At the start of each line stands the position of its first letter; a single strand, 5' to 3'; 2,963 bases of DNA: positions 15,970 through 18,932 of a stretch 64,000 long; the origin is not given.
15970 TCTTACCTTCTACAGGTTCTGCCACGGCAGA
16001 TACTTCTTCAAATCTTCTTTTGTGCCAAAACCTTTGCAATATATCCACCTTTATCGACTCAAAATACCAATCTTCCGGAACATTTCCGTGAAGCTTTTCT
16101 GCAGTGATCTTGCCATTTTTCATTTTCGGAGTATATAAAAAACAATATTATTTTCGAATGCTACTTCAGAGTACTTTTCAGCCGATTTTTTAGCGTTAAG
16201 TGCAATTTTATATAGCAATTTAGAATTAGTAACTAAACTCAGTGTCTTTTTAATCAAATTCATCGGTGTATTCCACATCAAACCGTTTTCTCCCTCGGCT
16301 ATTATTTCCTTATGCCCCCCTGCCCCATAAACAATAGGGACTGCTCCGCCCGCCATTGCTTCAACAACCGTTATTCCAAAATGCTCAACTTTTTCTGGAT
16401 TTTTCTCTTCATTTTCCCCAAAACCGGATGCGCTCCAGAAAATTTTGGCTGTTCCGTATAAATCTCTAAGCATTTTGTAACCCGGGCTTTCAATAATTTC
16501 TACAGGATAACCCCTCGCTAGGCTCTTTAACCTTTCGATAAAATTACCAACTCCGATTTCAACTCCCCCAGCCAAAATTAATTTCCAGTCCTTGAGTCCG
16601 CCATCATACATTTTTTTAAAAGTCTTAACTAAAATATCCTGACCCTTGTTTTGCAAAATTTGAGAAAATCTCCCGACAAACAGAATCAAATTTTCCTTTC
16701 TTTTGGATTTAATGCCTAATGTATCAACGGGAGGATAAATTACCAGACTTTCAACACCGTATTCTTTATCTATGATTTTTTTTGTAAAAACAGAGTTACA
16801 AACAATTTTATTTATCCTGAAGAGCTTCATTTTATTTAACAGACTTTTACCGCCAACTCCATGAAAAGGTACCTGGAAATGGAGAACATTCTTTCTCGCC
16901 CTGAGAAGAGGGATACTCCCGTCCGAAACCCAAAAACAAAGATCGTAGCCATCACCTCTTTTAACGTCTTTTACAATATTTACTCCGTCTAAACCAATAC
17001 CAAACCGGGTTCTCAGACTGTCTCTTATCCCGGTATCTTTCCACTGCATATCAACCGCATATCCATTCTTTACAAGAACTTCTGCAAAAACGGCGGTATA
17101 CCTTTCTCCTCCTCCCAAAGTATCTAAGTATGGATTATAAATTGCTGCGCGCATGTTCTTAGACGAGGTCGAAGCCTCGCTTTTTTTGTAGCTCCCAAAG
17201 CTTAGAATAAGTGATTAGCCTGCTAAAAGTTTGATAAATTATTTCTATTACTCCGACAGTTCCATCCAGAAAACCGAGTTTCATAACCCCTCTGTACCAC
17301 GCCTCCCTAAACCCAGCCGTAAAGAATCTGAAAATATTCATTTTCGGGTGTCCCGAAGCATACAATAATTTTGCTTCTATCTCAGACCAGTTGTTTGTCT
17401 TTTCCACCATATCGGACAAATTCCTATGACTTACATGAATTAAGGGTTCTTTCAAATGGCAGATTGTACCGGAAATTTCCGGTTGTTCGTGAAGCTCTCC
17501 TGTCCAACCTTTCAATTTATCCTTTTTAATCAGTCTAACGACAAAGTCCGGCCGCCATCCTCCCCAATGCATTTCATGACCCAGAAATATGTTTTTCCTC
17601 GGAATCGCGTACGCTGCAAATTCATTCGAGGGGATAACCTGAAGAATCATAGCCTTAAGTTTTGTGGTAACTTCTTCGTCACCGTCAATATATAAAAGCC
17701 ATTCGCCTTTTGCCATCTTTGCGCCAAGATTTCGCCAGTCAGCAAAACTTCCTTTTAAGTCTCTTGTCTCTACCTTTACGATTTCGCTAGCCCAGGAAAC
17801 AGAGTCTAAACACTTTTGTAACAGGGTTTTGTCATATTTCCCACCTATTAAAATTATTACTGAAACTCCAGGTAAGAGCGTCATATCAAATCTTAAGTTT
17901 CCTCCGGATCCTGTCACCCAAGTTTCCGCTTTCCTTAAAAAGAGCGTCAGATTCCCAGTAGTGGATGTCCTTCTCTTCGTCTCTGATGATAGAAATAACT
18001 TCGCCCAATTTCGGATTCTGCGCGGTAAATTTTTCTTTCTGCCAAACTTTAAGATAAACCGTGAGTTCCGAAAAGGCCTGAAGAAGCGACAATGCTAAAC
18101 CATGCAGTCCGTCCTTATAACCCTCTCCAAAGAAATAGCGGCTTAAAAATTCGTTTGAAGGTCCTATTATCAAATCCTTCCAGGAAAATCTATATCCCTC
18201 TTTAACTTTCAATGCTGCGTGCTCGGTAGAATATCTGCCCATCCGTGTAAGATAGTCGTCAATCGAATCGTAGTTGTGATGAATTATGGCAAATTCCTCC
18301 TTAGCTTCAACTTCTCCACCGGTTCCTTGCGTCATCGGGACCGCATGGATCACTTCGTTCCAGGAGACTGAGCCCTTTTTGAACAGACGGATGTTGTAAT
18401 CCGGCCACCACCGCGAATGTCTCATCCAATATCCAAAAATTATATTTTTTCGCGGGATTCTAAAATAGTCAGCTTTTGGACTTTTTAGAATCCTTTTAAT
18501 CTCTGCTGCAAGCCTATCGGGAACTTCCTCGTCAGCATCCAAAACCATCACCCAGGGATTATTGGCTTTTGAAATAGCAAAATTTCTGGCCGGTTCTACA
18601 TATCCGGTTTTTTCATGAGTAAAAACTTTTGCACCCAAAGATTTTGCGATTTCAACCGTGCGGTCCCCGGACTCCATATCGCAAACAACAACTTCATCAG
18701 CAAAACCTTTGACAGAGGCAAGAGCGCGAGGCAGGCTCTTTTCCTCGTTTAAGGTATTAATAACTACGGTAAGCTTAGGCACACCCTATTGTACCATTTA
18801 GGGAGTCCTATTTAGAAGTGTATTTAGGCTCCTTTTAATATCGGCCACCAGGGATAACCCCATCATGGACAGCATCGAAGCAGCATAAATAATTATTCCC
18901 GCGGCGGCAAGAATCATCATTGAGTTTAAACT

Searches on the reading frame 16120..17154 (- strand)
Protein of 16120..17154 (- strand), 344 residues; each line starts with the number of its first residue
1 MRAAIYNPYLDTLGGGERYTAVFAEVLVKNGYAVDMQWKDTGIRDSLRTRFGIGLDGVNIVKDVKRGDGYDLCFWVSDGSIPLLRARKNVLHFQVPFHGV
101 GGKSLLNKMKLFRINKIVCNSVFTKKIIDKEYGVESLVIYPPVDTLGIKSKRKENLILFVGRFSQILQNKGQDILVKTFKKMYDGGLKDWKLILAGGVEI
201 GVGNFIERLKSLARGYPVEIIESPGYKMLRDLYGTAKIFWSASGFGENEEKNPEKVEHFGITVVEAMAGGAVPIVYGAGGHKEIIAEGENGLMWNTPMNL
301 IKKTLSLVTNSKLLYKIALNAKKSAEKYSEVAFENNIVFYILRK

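Call 10: search_protein_families(library=pfam, proteins=[window:16120-17154:-], max_evalue=0.001)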
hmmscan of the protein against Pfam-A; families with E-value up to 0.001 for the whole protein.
window:16120-17154:- (344 aa): 3 families
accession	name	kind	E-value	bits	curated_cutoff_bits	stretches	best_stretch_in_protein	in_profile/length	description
PF00534.26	Glycos_transf_1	-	6.2e-19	68.6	26.4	1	150-323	11-171/172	Glycosyl transferases group 1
PF13692.12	Glyco_trans_1_4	-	1.3e-15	58.3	27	1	155-310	2-142/142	Glycosyl transferases group 1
PF13439.12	Glyco_transf_4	-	7.7e-06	26.5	28.5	0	14-145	2-168/170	Glycosyltransferase Family 4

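Call 76: search_protein_families(library=ncbifam, proteins=[window:16120-17154:-], max_evalue=0.00001)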
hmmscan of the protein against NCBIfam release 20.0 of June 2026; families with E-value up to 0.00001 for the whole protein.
window:16120-17154:- (344 aa): 6 families
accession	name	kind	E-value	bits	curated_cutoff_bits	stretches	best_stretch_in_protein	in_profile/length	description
TIGR02095.1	glgA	subfamily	6.1e-08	31.7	328.45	1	145-291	285-413/477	glycogen/starch synthase, ADP-glucose type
TIGR03999.1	thiol_BshA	equivalog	6e-07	28.7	273.7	1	255-329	281-358/375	N-acetyl-alpha-D-glucosaminyl L-malate synthase BshA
NF041876.1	EPS_EpsE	equivalog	9.1e-07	28.4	400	1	168-327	225-378/389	exopolysaccharide biosynthesis GT4 family glycosyltransferase EpsE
NF049988.1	MGlcDAGSynMgs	equivalog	2.2e-06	27.3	400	1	255-336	298-379/398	alpha-monoglucosyldiacylglycerol synthase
NF050056.1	ProtGlycPglH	equivalog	3e-06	26.6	600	0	148-333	173-342/354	GalNAc-alpha-(1->4)-GalNAc-alpha-(1->3)-diNAcBac-PP-undecaprenol alpha-1,4-N-acetyl-D-galactosaminyltransferase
NF047880.1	glyco_SdgA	exception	5.8e-06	25.1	800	0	255-331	398-477/488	serine-aspartate repeat adhesin O-glycosyltransferase SdgA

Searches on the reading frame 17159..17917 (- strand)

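Call 10: search_protein_families(library=pfam, proteins=[window:17159-17917:-], max_evalue=0.001)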
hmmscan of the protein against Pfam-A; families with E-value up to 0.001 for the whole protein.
window:17159-17917:- (252 aa): 1 family
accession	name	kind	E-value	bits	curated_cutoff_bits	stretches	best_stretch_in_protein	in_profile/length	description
PF00535.33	Glycos_transf_2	-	7.1e-05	23.2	23.3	1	43-109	51-119/168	Glycosyl transferase family 2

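Call 76: search_protein_families(library=ncbifam, proteins=[window:17159-17917:-], max_evalue=0.00001)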
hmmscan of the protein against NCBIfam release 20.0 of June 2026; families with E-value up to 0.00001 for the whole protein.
window:17159-17917:- (252 aa): 0 families

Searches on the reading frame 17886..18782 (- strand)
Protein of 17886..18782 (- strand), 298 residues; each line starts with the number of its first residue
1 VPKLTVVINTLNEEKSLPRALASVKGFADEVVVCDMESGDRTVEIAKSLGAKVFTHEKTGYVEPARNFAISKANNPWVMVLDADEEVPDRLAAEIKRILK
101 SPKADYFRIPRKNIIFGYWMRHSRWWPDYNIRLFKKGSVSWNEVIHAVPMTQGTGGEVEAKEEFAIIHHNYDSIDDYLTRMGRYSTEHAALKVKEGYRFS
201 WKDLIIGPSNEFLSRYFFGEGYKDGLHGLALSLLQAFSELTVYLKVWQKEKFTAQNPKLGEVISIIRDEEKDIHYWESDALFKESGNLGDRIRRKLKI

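Call 10: search_protein_families(library=pfam, proteins=[window:17886-18782:-], max_evalue=0.001)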
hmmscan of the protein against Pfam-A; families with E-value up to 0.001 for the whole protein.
window:17886-18782:- (298 aa): 2 families
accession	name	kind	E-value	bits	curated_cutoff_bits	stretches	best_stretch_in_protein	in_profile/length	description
PF00535.33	Glycos_transf_2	-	3.2e-20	73.2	23.3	1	5-134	1-142/168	Glycosyl transferase family 2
PF13704.12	Glyco_tranf_2_4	-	0.00017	22.5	27.5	0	12-85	2-82/98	Glycosyl transferase family 2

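Call 76: search_protein_families(library=ncbifam, proteins=[window:17886-18782:-], max_evalue=0.00001)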
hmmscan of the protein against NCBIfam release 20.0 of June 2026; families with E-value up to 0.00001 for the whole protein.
window:17886-18782:- (298 aa): 5 families
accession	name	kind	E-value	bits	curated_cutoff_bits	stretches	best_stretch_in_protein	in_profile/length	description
TIGR04283.1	glyco_like_mftF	equivalog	1.5e-14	54.1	182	1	4-109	1-111/221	TIGR04283 family arsenosugar biosynthesis glycosyltransferase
TIGR04182.1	glyco_TIGR04182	equivalog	1.2e-08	34.7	325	1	4-90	2-88/293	S-layer glycoprotein N-glycosyltransferase AglJ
TIGR04195.1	S_glycosyl_SunS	equivalog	2.9e-08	33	350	1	2-173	57-226/421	SunS family peptide S-glycosyltransferase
NF041391.1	DPhHxTase_Halo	equivalog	2e-07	30.2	375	1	10-88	3-82/213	dolichyl-phosphate hexose transferase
NF010496.0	PRK13915.1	equivalog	2.7e-06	26.7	262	1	3-58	32-93/307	glucosyl-3-phosphoglycerate synthase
